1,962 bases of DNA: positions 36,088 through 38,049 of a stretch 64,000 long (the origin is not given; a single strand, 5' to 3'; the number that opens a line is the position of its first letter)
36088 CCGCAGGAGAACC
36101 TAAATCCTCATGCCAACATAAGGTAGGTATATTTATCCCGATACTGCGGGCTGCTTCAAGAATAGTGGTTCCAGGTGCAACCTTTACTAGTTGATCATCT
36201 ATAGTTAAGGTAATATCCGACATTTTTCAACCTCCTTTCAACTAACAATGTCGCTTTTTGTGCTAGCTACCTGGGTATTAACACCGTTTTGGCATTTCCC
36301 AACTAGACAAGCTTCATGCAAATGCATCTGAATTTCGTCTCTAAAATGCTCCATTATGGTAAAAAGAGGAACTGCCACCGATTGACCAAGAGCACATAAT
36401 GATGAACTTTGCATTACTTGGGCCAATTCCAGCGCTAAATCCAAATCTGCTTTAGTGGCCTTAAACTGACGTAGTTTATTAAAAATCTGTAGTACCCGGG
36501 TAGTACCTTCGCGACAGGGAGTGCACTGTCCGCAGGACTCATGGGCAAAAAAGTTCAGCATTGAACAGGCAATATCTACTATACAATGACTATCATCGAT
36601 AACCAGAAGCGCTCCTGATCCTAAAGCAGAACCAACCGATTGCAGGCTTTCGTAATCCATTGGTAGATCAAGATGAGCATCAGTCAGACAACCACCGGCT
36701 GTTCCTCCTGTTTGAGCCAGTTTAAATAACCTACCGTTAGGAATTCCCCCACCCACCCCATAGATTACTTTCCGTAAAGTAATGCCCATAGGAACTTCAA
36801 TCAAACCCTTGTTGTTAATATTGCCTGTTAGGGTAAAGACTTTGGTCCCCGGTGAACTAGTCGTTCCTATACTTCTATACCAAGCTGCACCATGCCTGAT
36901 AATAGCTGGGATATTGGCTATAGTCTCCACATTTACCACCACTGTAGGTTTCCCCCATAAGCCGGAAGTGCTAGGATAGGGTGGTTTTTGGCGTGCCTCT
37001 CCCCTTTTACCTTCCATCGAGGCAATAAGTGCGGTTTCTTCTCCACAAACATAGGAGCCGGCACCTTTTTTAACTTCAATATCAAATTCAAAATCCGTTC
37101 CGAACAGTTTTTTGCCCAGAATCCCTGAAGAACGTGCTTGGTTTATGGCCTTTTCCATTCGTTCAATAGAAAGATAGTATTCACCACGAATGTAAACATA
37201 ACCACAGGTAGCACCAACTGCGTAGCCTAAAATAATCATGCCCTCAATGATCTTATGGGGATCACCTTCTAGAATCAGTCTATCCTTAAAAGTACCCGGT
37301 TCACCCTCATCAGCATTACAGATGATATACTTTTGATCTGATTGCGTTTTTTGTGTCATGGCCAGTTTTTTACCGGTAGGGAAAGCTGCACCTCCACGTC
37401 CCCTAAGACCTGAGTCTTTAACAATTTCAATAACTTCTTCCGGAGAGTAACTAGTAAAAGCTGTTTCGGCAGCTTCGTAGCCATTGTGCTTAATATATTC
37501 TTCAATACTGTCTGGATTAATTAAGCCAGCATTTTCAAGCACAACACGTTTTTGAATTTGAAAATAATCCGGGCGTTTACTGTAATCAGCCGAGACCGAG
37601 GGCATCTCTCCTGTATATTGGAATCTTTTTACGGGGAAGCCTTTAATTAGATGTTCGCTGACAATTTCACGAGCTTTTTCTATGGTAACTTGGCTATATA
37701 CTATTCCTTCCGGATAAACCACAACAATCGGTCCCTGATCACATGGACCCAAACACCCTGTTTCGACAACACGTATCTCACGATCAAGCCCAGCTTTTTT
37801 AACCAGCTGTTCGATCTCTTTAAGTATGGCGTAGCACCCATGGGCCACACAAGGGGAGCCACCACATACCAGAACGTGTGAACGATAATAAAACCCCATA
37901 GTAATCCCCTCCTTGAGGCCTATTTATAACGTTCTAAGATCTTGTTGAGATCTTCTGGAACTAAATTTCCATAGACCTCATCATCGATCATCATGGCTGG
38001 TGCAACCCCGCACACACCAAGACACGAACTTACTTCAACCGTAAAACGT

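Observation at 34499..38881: Four-subunit [FeFe]-hydrogenase with a non-bifurcating beta subunit of hybrid architecture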

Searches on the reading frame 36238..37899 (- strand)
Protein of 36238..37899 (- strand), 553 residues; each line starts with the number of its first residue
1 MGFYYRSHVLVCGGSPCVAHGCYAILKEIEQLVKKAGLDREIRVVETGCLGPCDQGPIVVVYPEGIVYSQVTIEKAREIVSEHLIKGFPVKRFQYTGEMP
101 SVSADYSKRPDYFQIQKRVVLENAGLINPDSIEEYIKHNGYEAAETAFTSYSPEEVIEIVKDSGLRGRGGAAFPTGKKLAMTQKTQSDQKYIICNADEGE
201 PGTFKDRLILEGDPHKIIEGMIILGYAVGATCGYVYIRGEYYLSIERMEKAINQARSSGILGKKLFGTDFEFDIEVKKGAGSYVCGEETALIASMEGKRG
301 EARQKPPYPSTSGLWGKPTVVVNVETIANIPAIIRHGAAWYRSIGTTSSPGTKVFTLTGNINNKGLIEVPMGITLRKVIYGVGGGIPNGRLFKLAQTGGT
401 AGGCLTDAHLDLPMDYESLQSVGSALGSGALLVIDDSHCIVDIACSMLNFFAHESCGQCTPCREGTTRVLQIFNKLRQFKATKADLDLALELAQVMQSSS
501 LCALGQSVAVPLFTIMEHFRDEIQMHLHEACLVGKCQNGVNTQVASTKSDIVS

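Call 3: search_protein_families(library=pfam, proteins=[window:36238-37899:-], max_evalue=0.01)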
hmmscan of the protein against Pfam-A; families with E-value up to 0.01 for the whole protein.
window:36238-37899:- (553 aa): 4 families
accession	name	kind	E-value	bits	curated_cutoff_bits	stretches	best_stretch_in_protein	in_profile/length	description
PF01512.22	Complex1_51K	-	1.9e-50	171.1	31.2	1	160-331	1-149/150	Nuo51 FMN-binding domain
PF10589.14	NADH_4Fe-4S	-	3.7e-29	100.9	23.5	1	442-526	1-85/85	NADH-ubiquinone oxidoreductase-F iron-sulfur binding region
PF01257.25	2Fe-2S_thioredx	-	7.2e-09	36.1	24.8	1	7-82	66-143/145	Thioredoxin-like [2Fe-2S] ferredoxin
PF10531.15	SLBB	-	1e-07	32.1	27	1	354-400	1-50/55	SLBB domain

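Call 4: search_protein_families(library=ncbifam, proteins=[window:36238-37899:-], max_evalue=0.001)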
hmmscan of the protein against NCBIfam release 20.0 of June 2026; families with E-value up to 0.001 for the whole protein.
window:36238-37899:- (553 aa): 12 families
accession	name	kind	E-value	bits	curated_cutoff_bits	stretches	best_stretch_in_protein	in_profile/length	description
TIGR01959.1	nuoF_fam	equivalog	2.6e-155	516.9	558.65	1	129-526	11-409/410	NADH-quinone oxidoreductase subunit NuoF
NF008436.0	PRK11278.1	equivalog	2.1e-124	415.8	749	1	130-545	25-444/448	NADH-quinone oxidoreductase subunit NuoF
NF010120.0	PRK13596.1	equivalog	5.1e-123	410.8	389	1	144-529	31-419/433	NADH-quinone oxidoreductase subunit NuoF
NF041612.1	fdxn_Clost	equivalog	6.7e-16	58.7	150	1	17-94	24-101/102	2Fe-2S ferredoxin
TIGR01945.1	rnfC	subfamily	1e-15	57.3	245.95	1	123-384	95-316/435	RnfABCDGE type electron transport complex subunit C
TIGR04481.1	PR_assoc_PrdC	equivalog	1.1e-15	57.4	490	1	141-384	60-270/425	proline reductase-associated electron transfer protein PrdC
NF003454.1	PRK05035.1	equivalog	5.9e-15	54.7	345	1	124-382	98-317/556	electron transport complex subunit RsxC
NF041613.1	fdxn_Azotob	equivalog_domain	3e-14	53.2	195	1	16-88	23-95/107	2Fe-2S ferredoxin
TIGR01958.1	nuoE_fam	subfamily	3.5e-06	27.2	142.4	1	6-82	68-146/148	NADH-quinone oxidoreductase subunit NuoE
NF005722.0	PRK07539.1-2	equivalog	4.5e-06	26.8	141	1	6-82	77-155/157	NADH-quinone oxidoreductase subunit NuoE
NF005747.0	PRK07571.1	equivalog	0.00022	21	224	1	9-80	92-165/173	bidirectional hydrogenase complex protein HoxE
NF005725.0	PRK07539.1-5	equivalog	0.00024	20.8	220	0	6-82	92-170/174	NADH-quinone oxidoreductase subunit NuoE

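Call 5: search_solved_structures(query=window:36238-37899:-, max_evalue=1e-20, show_alignments=4)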
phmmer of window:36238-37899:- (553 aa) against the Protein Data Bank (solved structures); distinct sequences matched with E-value up to 1e-20: 61 (the best 60 are shown).
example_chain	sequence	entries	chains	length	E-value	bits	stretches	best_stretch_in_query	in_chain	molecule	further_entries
7t2r_B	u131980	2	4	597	1.1e-187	628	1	4-530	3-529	NiFe hydrogenase subunit B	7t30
7q4v_B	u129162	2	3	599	4.6e-182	609.5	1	4-541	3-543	Iron hydrogenase HydB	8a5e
9n5u_B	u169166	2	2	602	5.4e-159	533.4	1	16-538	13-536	NfnB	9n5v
9bov_B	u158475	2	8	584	3.3e-156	524.2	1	14-538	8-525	NADH dehydrogenase (Quinone)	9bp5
7p5h_B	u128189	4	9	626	1.8e-155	521.8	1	9-537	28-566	Fe-hydrogenase, subunit beta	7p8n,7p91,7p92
8a6t_B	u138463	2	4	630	5.3e-154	516.9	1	9-537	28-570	Electron bifurcating hydrogenase subunit HydB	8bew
8oh5_B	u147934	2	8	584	9e-154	516.2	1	14-536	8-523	NAD-reducing hydrogenase subunit HoxF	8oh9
9mqx_B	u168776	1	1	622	4e-148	497.5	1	9-537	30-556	NADH:ubiquinone oxidoreductase, NADH-binding (51 kD) subunit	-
7q4w_B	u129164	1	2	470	1.2e-147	496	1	132-541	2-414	Iron hydrogenase HydB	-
2fug_1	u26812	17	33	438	1.9e-120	406.1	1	125-523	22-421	NADH-quinone oxidoreductase chain 1 | NADH-QUINONE OXIDOREDUCTASE SUBUNIT 1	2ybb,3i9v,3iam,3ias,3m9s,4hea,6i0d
7awt_F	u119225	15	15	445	1e-115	390.5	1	129-530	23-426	NADH-quinone oxidoreductase subunit F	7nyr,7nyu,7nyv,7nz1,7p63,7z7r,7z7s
7p64_F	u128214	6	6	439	1.1e-115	390.5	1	129-529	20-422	NADH-quinone oxidoreductase subunit F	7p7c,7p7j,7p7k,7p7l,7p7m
7p61_F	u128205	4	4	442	1.1e-115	390.4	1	129-529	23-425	NADH-quinone oxidoreductase subunit F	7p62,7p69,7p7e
9q8i_F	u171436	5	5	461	1.2e-115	390.4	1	129-530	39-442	NADH-quinone oxidoreductase subunit F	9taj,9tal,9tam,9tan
8e9g_F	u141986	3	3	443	7.4e-115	387.7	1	129-531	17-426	NADH-quinone oxidoreductase subunit F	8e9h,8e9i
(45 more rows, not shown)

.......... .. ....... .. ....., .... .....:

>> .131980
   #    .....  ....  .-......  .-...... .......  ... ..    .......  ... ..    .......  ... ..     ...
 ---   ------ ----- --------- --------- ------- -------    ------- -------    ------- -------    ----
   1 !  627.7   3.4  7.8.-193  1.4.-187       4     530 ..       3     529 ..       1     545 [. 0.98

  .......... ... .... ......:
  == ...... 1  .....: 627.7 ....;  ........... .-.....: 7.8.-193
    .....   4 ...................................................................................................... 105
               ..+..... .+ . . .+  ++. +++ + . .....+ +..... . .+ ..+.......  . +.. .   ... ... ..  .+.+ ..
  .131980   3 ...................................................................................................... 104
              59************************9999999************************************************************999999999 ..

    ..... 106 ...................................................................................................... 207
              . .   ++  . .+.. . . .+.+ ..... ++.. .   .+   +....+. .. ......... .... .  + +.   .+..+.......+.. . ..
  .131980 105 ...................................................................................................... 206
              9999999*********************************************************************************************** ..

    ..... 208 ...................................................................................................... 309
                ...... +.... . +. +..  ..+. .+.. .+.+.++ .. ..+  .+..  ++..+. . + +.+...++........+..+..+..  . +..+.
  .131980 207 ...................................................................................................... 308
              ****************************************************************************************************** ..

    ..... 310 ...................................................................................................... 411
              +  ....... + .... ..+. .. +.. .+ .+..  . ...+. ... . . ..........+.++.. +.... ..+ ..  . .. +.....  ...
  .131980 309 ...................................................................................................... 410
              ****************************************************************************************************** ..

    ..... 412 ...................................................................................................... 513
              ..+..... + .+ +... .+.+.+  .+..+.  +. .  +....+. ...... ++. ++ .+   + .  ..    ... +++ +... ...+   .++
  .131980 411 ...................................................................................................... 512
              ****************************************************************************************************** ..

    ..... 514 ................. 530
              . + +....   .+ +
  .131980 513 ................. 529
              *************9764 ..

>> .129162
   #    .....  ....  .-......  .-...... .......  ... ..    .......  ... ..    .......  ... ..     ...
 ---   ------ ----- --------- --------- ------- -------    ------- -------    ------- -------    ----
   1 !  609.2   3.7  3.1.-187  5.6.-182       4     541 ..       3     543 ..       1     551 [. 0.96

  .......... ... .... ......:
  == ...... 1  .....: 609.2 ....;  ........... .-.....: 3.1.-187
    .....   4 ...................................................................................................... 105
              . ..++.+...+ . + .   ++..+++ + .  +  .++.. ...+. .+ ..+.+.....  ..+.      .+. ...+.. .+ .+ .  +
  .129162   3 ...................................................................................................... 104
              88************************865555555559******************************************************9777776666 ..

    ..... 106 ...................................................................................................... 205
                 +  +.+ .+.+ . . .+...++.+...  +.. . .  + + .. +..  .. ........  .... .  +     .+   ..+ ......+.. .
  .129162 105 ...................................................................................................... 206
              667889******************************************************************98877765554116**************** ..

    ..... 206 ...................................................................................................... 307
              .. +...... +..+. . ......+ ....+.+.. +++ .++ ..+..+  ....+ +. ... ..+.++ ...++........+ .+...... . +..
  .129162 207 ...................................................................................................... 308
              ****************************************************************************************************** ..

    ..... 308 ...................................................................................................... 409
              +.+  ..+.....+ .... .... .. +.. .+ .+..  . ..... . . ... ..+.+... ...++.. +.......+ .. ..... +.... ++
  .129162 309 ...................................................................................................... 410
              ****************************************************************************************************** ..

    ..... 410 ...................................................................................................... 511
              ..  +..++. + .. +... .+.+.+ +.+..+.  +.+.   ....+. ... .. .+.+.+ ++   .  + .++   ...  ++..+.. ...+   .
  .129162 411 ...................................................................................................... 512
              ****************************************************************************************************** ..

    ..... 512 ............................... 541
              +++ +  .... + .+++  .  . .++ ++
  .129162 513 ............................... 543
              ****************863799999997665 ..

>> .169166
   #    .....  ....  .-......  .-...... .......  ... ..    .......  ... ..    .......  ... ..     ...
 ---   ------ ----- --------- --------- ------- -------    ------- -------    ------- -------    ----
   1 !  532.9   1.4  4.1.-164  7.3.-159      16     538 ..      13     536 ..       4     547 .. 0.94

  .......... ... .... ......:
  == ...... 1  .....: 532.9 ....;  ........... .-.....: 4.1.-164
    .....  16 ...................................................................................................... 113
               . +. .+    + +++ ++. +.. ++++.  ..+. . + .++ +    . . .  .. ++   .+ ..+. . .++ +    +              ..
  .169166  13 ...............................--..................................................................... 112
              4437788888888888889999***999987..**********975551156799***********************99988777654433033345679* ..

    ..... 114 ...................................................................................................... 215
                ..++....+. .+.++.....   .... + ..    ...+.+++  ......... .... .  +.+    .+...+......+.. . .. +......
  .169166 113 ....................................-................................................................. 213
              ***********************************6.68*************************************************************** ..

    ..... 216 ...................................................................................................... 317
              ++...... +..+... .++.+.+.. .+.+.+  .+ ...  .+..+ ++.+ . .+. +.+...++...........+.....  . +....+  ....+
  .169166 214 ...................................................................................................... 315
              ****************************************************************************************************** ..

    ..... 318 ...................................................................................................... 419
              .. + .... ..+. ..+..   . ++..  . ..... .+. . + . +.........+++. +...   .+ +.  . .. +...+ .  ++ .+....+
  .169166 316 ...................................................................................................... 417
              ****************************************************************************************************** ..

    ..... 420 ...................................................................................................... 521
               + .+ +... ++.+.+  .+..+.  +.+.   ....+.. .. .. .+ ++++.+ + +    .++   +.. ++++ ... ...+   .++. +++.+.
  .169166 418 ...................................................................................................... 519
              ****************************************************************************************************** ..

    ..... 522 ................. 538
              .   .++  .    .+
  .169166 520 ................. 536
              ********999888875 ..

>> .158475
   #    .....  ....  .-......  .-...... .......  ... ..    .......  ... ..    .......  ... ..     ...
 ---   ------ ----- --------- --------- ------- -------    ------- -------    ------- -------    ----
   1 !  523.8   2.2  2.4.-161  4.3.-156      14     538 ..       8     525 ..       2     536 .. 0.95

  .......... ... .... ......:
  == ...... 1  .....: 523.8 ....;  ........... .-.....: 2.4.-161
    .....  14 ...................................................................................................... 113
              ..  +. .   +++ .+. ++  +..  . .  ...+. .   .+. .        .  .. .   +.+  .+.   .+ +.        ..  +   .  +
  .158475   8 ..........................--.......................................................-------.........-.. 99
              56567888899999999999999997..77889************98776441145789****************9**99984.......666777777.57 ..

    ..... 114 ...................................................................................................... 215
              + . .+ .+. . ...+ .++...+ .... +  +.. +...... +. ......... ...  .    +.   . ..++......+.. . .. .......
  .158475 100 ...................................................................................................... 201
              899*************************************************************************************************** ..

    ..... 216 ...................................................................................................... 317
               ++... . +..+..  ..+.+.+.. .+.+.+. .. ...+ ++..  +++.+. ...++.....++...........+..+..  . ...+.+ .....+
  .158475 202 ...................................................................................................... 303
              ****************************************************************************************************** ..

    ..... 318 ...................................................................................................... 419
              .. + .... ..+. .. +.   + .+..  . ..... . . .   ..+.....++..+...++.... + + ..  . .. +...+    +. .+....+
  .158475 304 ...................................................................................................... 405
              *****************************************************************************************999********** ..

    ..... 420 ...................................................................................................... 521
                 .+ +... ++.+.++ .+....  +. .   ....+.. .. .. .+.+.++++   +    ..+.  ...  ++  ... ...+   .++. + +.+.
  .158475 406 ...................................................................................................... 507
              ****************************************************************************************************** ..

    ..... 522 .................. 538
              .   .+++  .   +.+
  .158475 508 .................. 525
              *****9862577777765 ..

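Call 16: find_homologous_proteins(query=window:36238-37899:-, max_evalue=1e-50)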
Query window:36238-37899:- (553 aa): 8000 proteins with E <= 1e-50 among 8000 candidates; the best 120 are listed.
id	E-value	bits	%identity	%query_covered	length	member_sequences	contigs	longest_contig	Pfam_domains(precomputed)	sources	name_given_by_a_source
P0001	0.0e+0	1196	95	100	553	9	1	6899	PF10531.16,PF10589.15,PF01257.26,PF01512.23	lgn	-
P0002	8.9e-291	983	77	98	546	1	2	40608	PF10531.16,PF10589.15,PF01257.26,PF01512.23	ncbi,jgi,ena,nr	ncbi:MAG: NADH-quinone oxidoreductase subunit NuoF [Firmicutes bacterium]|nr:NADH-quinone oxidoreduc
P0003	3.6e-290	981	77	98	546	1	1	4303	PF10531.16,PF10589.15,PF01257.26,PF01512.23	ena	-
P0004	8.6e-289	977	76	98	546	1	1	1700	PF10531.16,PF10589.15,PF01257.26,PF01512.23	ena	-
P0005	6.6e-288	974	77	98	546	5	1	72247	PF10531.16,PF10589.15,PF01257.26,PF01512.23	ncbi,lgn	-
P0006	7.1e-288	974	78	96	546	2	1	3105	PF10531.16,PF10589.15,PF01257.26,PF01512.23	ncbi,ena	-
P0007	1.2e-287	973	78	96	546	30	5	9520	PF10531.16,PF10589.15,PF01257.26,PF01512.23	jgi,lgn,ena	-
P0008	2.3e-287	972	77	98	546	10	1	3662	PF10531.16,PF10589.15,PF01257.26,PF01512.23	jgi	jgi:NADP-reducing hydrogenase subunit HndC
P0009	3.0e-287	972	77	98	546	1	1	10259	PF10531.16,PF10589.15,PF01257.26,PF01512.23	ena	-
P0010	5.2e-284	961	76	96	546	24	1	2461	PF10531.16,PF10589.15,PF01257.26,PF01512.23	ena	-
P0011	5.4e-283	958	76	97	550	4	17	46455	PF10531.16,PF10589.15,PF01257.26,PF01512.23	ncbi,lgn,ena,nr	ncbi:MAG TPA: NADH-quinone oxidoreductase subunit NuoF [Firmicutes bacterium]|nr:NADH-quinone oxidor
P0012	3.6e-272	922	76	93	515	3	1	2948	PF10531.16,PF10589.15,PF01512.23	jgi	-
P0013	6.8e-271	918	73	97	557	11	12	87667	PF10531.16,PF10589.15,PF01257.26,PF01512.23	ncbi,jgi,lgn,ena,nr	ncbi:MAG TPA: NADH-quinone oxidoreductase subunit NuoF [Bacillota bacterium]|jgi:NADP-reducing hydro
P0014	9.3e-271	917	72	98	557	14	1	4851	PF10531.16,PF10589.15,PF01257.26,PF01512.23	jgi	jgi:NADP-reducing hydrogenase subunit HndC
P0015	1.3e-266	903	73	96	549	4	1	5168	PF10531.16,PF10589.15,PF01257.26,PF01512.23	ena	-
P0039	2.0e-220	751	62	97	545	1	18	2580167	PF10531.16,PF10589.15,PF01257.26,PF01512.23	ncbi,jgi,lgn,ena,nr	ncbi:MAG TPA: NADH-quinone oxidoreductase subunit NuoF [Firmicutes bacterium]|jgi:NADH:ubiquinone ox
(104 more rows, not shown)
